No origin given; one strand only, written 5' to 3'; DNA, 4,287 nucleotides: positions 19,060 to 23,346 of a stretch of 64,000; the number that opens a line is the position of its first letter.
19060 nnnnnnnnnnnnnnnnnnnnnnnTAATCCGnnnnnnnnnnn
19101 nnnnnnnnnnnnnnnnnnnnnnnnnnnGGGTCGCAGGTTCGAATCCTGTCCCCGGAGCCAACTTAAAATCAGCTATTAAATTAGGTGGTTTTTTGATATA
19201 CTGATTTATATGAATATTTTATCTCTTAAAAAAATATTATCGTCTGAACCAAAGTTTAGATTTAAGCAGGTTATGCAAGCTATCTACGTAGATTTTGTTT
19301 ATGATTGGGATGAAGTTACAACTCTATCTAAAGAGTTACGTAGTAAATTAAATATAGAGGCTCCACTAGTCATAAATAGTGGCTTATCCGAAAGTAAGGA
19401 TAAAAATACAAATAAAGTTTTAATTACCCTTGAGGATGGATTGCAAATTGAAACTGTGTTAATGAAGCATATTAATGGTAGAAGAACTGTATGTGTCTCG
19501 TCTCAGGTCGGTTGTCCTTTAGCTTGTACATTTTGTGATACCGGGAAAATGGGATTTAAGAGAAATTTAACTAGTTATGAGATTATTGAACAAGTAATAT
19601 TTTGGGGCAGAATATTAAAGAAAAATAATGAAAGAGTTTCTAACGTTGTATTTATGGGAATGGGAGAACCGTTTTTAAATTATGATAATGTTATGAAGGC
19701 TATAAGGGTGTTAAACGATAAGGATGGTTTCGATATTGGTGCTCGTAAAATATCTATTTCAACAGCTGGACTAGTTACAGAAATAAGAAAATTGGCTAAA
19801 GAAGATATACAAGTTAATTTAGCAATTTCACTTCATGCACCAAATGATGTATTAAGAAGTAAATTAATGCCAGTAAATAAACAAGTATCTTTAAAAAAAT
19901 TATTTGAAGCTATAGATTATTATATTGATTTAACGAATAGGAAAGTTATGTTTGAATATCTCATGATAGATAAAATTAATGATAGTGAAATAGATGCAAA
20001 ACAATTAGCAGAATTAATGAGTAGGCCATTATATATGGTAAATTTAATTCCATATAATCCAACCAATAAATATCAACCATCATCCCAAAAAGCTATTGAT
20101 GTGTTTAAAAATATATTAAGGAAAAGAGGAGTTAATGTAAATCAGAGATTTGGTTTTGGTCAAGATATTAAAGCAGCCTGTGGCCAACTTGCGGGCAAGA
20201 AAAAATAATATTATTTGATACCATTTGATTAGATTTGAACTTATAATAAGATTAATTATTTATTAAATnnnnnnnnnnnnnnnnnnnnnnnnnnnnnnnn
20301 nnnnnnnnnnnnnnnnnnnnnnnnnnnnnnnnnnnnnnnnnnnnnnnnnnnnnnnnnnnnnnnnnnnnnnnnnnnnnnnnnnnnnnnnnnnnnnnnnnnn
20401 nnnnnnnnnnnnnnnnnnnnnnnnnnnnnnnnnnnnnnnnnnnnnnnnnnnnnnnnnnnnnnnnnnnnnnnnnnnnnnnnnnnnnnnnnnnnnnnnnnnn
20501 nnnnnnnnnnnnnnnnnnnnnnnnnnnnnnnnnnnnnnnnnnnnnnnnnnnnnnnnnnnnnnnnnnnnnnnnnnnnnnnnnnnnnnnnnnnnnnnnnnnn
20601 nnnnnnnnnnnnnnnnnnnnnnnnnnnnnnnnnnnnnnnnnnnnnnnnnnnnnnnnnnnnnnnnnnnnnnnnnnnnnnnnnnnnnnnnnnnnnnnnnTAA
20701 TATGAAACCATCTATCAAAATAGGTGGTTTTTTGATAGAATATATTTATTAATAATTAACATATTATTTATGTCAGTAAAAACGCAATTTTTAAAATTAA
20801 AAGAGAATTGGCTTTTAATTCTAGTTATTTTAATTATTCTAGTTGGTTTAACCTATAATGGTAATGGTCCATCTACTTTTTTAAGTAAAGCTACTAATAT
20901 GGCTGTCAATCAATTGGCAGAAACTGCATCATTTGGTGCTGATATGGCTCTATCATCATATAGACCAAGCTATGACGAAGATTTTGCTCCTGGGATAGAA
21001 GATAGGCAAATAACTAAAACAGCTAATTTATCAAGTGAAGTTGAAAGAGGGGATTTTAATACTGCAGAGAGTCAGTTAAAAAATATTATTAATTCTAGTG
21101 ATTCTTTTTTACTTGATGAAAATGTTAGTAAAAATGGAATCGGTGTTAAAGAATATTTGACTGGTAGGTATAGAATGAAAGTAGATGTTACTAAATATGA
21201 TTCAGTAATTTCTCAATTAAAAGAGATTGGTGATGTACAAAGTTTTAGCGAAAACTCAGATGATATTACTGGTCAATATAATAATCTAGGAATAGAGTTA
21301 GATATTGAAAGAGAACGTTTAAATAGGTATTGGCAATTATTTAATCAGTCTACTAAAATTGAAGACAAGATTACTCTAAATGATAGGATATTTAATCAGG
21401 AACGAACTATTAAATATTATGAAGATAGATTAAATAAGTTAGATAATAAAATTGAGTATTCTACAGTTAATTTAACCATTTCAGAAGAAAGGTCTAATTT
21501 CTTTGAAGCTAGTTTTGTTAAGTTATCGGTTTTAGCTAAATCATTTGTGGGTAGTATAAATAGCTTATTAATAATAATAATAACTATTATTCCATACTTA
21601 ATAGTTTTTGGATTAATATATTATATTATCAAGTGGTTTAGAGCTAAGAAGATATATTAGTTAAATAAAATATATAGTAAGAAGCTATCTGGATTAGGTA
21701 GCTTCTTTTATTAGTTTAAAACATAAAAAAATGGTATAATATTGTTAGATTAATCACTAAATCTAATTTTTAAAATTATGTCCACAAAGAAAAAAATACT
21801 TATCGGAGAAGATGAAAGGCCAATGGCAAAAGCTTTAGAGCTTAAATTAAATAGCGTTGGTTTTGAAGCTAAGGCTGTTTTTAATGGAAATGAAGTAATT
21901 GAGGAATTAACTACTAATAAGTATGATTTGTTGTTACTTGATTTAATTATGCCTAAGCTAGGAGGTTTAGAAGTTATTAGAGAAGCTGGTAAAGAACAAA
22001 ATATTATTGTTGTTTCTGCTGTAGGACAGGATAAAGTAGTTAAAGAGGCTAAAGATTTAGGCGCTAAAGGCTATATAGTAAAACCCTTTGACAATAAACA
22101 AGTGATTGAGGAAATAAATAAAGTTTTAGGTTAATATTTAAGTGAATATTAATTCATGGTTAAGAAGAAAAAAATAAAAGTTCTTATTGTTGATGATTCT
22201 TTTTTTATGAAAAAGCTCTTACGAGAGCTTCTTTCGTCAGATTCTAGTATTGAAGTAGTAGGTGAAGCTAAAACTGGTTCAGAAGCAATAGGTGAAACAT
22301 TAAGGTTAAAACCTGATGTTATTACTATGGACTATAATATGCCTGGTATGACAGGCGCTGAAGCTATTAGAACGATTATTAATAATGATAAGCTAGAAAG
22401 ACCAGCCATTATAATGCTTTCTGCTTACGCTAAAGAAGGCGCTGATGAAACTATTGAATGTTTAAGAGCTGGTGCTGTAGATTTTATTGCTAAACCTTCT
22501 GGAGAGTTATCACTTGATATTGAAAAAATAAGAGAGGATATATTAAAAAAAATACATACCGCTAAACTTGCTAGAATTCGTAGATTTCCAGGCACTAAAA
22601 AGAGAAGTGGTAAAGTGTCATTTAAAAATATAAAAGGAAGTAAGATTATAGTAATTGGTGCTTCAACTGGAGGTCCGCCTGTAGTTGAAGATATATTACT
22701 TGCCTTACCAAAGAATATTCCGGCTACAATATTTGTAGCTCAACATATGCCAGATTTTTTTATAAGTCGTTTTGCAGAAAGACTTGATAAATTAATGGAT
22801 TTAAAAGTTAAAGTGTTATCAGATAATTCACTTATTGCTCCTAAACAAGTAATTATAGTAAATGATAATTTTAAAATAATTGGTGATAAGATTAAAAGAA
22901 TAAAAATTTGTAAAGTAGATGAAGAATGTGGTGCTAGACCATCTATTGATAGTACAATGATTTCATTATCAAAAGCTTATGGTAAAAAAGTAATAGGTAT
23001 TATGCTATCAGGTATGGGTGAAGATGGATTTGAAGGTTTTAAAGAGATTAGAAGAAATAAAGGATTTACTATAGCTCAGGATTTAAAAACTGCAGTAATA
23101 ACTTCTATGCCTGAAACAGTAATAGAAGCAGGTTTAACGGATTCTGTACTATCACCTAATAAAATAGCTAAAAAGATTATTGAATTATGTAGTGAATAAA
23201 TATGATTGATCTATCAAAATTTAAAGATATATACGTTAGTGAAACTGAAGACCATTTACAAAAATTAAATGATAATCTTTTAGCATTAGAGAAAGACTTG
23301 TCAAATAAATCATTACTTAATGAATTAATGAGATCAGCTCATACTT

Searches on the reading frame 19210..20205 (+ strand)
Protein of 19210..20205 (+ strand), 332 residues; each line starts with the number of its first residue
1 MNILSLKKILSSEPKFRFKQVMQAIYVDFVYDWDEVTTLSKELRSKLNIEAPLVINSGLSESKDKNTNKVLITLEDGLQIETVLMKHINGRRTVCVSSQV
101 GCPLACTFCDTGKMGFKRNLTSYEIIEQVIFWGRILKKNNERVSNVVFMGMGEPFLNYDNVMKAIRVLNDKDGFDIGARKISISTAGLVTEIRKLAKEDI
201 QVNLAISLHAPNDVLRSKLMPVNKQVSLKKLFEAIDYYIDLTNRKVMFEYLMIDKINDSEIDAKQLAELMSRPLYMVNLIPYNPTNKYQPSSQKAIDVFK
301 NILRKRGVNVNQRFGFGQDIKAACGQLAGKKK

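Call 61: search_protein_families(library=pfam, proteins=[window:19210-20205:+], max_evalue=0.00001)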
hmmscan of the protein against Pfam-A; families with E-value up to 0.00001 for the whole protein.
window:19210-20205:+ (332 aa): 2 families
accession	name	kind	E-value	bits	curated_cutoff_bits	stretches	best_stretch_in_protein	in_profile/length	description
PF04055.27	Radical_SAM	-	7.6e-19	68.9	29.5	1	97-262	2-160/166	Radical SAM superfamily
PF21016.3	RlmN_N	-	1.5e-07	31.5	24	1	13-49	20-56/60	Ribosomal RNA large subunit methyltransferase N-terminal domain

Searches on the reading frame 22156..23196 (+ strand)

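Call 61: search_protein_families(library=pfam, proteins=[window:22156-23196:+], max_evalue=0.00001)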
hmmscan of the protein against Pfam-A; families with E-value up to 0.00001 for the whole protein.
window:22156-23196:+ (347 aa): 2 families
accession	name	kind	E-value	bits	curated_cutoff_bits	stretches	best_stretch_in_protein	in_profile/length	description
PF01339.22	CheB_methylest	-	1.8e-51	174.8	24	1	165-341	1-174/174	CheB methylesterase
PF00072.30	Response_reg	-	2.7e-24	85.9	30.2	1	9-117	1-103/111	Response regulator receiver domain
